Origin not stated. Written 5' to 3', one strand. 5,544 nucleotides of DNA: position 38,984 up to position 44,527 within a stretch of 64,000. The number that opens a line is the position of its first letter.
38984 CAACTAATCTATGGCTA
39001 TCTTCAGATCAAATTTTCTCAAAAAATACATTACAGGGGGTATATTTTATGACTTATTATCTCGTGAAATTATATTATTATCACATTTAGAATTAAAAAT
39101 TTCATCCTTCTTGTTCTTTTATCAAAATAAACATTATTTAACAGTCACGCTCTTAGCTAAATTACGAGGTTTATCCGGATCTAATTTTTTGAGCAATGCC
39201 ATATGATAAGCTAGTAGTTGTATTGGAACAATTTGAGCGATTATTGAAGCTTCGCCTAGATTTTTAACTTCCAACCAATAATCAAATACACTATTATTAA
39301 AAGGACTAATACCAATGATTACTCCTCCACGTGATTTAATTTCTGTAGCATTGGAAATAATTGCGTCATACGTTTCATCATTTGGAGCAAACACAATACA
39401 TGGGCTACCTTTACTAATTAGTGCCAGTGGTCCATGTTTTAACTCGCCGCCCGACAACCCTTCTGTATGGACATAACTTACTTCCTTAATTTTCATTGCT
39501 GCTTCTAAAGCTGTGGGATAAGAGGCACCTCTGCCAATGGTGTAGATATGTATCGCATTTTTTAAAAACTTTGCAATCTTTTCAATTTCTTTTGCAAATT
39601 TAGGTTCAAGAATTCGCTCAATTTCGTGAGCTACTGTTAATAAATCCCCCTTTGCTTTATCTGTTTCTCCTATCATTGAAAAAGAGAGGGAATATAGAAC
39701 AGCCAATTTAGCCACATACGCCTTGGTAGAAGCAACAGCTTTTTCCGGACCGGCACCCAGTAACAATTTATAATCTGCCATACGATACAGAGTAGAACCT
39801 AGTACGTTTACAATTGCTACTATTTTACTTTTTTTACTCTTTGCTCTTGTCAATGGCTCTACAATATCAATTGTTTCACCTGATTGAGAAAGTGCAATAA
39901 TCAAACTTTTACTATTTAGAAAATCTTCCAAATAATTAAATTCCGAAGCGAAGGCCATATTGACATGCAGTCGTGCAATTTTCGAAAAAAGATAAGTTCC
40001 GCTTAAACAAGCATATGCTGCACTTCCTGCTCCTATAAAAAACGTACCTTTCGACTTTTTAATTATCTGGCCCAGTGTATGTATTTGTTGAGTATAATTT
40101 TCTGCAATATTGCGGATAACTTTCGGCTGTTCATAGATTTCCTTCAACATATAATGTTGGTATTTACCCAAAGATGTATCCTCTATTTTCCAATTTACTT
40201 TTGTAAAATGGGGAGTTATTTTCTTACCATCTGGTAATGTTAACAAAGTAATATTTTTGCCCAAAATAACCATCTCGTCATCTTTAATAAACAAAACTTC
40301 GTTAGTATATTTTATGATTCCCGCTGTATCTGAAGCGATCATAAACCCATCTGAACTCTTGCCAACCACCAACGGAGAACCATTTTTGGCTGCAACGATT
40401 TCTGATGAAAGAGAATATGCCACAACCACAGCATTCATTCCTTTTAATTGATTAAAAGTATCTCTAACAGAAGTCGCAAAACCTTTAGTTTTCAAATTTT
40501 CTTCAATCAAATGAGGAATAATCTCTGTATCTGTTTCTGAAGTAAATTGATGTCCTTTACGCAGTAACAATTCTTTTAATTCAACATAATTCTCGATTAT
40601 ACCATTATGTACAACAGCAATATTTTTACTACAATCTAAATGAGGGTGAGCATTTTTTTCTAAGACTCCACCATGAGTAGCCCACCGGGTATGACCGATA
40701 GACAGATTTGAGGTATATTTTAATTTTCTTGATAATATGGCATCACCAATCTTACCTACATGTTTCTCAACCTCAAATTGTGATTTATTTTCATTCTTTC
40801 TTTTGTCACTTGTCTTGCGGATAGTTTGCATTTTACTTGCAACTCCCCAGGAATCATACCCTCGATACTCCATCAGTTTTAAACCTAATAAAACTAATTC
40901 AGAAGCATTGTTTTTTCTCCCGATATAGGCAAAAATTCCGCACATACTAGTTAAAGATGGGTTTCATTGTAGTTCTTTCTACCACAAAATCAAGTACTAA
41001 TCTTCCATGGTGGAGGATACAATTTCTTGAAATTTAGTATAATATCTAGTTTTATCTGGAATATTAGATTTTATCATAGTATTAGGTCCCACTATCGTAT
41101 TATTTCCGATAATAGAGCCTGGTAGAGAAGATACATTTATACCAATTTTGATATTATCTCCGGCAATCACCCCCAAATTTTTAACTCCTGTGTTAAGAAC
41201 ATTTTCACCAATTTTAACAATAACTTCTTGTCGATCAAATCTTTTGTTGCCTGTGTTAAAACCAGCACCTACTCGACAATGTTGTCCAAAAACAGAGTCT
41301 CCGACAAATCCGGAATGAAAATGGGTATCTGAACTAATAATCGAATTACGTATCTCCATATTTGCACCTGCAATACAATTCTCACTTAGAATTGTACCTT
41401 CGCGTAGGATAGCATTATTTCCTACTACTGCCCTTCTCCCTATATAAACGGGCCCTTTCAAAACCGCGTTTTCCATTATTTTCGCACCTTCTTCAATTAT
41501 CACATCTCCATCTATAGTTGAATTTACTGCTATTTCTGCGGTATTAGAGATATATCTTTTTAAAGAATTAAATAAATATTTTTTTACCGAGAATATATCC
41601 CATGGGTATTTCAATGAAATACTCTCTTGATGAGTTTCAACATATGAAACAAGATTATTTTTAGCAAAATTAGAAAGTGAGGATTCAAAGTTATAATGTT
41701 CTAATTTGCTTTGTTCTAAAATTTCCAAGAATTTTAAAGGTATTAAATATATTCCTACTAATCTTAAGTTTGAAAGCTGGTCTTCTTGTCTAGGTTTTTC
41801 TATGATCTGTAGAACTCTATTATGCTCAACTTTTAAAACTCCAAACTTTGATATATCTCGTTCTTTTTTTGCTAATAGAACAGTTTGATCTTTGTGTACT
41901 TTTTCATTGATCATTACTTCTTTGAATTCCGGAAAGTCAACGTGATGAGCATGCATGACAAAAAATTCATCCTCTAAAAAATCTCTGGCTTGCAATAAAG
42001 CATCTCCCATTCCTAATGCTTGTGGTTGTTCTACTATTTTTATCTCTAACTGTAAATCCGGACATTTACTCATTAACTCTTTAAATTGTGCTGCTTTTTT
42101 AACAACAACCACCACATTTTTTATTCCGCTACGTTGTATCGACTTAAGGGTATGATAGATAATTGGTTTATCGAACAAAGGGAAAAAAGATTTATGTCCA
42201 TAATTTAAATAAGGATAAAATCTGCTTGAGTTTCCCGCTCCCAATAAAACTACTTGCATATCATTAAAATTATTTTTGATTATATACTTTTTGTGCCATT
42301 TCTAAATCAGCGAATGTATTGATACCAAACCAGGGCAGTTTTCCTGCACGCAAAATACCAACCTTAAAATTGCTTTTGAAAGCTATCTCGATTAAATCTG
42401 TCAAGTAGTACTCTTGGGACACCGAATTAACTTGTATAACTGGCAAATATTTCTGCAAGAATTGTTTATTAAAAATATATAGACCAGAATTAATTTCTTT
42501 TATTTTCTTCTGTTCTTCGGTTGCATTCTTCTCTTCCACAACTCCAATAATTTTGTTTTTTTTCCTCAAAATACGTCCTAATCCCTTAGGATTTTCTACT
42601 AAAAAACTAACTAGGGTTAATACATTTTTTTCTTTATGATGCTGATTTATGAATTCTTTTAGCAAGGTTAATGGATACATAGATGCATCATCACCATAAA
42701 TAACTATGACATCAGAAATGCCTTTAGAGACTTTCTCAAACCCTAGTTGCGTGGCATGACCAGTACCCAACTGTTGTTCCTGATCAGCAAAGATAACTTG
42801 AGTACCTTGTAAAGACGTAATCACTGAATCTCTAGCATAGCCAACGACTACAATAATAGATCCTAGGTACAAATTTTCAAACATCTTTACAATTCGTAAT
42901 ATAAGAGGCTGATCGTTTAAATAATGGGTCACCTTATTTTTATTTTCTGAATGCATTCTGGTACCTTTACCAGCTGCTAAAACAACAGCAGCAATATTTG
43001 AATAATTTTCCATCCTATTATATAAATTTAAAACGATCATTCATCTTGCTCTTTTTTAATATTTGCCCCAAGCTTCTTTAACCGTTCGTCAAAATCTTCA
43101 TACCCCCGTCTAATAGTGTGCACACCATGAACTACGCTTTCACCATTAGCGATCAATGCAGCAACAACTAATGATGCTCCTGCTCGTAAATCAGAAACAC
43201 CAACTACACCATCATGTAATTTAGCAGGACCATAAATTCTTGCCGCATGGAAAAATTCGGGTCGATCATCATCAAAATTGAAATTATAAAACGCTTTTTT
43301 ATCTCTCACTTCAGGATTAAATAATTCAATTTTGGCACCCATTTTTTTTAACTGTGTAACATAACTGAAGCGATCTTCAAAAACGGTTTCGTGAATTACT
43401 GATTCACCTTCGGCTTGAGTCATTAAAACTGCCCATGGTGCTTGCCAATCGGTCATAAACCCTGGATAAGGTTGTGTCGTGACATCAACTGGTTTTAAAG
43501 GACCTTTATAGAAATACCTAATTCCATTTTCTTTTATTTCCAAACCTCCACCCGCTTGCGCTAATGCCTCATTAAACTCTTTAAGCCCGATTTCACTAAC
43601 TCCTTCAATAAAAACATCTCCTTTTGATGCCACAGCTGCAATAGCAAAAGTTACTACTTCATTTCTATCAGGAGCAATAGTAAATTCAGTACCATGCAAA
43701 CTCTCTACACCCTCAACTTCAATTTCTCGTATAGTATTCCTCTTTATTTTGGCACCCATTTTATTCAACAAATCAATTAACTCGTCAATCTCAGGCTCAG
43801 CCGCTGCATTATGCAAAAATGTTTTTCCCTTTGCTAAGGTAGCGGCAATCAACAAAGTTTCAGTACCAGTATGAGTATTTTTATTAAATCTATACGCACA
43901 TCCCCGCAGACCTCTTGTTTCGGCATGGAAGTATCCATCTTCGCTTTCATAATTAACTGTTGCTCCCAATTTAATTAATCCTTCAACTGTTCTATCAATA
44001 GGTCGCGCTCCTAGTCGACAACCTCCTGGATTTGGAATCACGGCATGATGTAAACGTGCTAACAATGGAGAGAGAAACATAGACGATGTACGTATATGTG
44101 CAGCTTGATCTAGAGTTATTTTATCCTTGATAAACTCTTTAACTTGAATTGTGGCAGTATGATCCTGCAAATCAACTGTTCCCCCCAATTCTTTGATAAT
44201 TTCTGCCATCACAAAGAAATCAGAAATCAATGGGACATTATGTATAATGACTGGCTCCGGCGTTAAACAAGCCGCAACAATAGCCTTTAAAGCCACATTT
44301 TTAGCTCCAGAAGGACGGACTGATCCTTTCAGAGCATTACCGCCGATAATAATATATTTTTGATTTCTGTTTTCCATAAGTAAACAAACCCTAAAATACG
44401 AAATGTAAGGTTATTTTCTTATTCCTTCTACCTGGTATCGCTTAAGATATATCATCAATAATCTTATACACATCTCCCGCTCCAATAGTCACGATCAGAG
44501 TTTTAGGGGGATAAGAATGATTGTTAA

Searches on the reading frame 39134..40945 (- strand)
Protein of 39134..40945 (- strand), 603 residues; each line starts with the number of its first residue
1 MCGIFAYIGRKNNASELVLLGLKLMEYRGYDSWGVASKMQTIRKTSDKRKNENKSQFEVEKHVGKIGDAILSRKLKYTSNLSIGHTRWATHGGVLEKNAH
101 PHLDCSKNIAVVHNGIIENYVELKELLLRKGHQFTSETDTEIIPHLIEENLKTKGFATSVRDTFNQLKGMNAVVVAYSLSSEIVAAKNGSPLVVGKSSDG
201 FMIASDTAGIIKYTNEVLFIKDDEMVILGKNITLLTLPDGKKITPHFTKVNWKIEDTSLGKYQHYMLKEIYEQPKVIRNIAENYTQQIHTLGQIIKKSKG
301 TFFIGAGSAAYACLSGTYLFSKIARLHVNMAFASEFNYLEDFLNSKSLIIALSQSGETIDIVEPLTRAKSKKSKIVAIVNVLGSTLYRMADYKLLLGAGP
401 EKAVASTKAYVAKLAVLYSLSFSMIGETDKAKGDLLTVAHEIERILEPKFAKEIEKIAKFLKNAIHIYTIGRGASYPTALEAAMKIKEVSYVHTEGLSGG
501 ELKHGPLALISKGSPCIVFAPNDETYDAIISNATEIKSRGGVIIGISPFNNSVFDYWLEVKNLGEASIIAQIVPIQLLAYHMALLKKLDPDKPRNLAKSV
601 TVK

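Call 10: search_protein_families(library=ncbifam, proteins=[window:39134-40945:-], max_evalue=1e-8)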
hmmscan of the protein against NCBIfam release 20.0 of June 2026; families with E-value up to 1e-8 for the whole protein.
window:39134-40945:- (603 aa): 11 families
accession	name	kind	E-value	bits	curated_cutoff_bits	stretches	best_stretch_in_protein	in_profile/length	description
NF001484.0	PRK00331.1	subfamily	3.8e-187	623.4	381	1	1-602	1-600/601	isomerizing glutamine--fructose-6-phosphate transaminase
TIGR01135.1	glmS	equivalog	1.9e-178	594.7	418.05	1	2-602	1-606/607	glutamine--fructose-6-phosphate transaminase (isomerizing)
NF046059.1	NagB_SO3506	equivalog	1.8e-36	126.1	430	1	266-555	4-291/330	glucosamine-6-phosphate deaminase NagB-II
NF041128.1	glucosaP_deam_GlmD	equivalog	9.4e-27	94.1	580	1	265-600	2-321/323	glucosamine-6-phosphate deaminase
TIGR01134.1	purF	equivalog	8.9e-25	87.9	350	1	2-226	1-215/432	amidophosphoribosyltransferase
TIGR01536.1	asn_synth_AEB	equivalog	4.3e-15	55.7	267.1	1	2-266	1-219/517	asparagine synthase (glutamine-hydrolyzing)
NF041755.1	RuMP_HxlAB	equivalog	6.1e-11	41.9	500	0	245-401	197-343/391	bifunctional 3-hexulose-6-phosphate synthase/6-phospho-3-hexuloisomerase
TIGR03104.1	trio_amidotrans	equivalog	6.9e-11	41.1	570.1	1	79-208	41-163/589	N-acetylglutaminylglutamine amidotransferase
TIGR03127.2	RuMP_HxlB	equivalog_domain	2.7e-10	40.4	160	0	284-415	16-141/178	6-phospho-3-hexuloisomerase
NF006949.0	PRK09431.1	equivalog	2.8e-10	39.4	499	0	75-217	38-172/554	asparagine synthase B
NF008481.0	PRK11382.1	equivalog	4.3e-10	39.3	430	1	288-595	32-333/340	fructoselysine 6-phosphate deglycase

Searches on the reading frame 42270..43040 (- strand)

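Call 10: search_protein_families(library=ncbifam, proteins=[window:42270-43040:-], max_evalue=1e-8)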
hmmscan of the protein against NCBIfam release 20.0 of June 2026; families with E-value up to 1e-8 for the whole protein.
window:42270-43040:- (256 aa): 13 families
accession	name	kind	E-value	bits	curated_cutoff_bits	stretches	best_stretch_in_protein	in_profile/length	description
TIGR01173.1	glmU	equivalog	3e-56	191.1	366.85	1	17-255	2-238/452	bifunctional UDP-N-acetylglucosamine diphosphorylase/glucosamine-1-phosphate N-acetyltransferase GlmU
NF010934.1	PRK14354.1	equivalog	1.6e-54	185.2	450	1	18-255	2-238/447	bifunctional UDP-N-acetylglucosamine diphosphorylase/glucosamine-1-phosphate N-acetyltransferase GlmU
NF010932.0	PRK14352.1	equivalog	3.2e-51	174.5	611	1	12-255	3-249/488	bifunctional UDP-N-acetylglucosamine diphosphorylase/glucosamine-1-phosphate N-acetyltransferase GlmU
NF010935.0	PRK14355.1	equivalog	1.1e-50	172.6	718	1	14-251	2-240/459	bifunctional UDP-N-acetylglucosamine diphosphorylase/glucosamine-1-phosphate N-acetyltransferase GlmU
NF010933.0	PRK14353.1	equivalog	8.4e-50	169.7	505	1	15-255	5-244/453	bifunctional UDP-N-acetylglucosamine diphosphorylase/glucosamine-1-phosphate N-acetyltransferase GlmU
NF010936.0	PRK14356.1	equivalog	2.3e-47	161.9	666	1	14-253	4-243/456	bifunctional UDP-N-acetylglucosamine diphosphorylase/glucosamine-1-phosphate N-acetyltransferase GlmU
NF010940.0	PRK14360.1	equivalog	5.5e-47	160.3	602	1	16-252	2-235/452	bifunctional UDP-N-acetylglucosamine diphosphorylase/glucosamine-1-phosphate N-acetyltransferase GlmU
NF010937.0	PRK14357.1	equivalog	5.5e-46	157.4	658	1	18-251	3-227/448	bifunctional UDP-N-acetylglucosamine diphosphorylase/glucosamine-1-phosphate N-acetyltransferase GlmU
NF006986.0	PRK09451.1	equivalog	3.9e-43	147.9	725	1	14-255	4-241/456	bifunctional UDP-N-acetylglucosamine diphosphorylase/glucosamine-1-phosphate N-acetyltransferase GlmU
NF010938.0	PRK14358.1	equivalog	4.7e-40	137.6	500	1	15-223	7-213/481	bifunctional N-acetylglucosamine-1-phosphate uridyltransferase/glucosamine-1-phosphate acetyltransferase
NF010939.0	PRK14359.1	equivalog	1e-39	136.4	592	1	15-255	2-235/430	bifunctional UDP-N-acetylglucosamine diphosphorylase/glucosamine-1-phosphate N-acetyltransferase GlmU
TIGR03992.1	Arch_glmU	subfamily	2.8e-27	95.6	292.1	1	17-231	2-206/393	bifunctional sugar-1-phosphate nucleotidylyltransferase/acetyltransferase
NF041313.1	UDPGP_AglF_Halo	equivalog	1.2e-17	64.2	400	1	17-232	2-214/234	UTP--glucose-1-phosphate uridylyltransferase AglF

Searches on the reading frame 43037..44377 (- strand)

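Call 10: search_protein_families(library=ncbifam, proteins=[window:43037-44377:-], max_evalue=1e-8)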
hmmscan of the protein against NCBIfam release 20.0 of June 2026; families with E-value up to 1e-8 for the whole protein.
window:43037-44377:- (446 aa): 6 families
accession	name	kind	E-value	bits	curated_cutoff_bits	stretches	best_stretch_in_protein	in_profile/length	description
NF006873.0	PRK09369.1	subfamily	1.9e-141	471.5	297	1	6-443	2-417/419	UDP-N-acetylglucosamine 1-carboxyvinyltransferase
TIGR01072.1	murA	equivalog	1e-133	446.2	392.7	1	6-442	2-416/416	UDP-N-acetylglucosamine 1-carboxyvinyltransferase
NF009470.0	PRK12830.1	equivalog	4.6e-104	348.4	552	2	6-353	2-347/417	UDP-N-acetylglucosamine 1-carboxyvinyltransferase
TIGR01356.1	aroA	equivalog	2.7e-28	98.9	287.25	1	18-352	1-348/415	3-phosphoshikimate 1-carboxyvinyltransferase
NF011381.1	PRK14806.1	equivalog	2.8e-15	55.6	902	1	2-260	298-558/733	bifunctional prephenate dehydrogenase/3-phosphoshikimate 1-carboxyvinyltransferase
NF008816.0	PRK11860.1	equivalog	6.9e-09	34.4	943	0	16-305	15-319/662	bifunctional 3-phosphoshikimate 1-carboxyvinyltransferase/cytidylate kinase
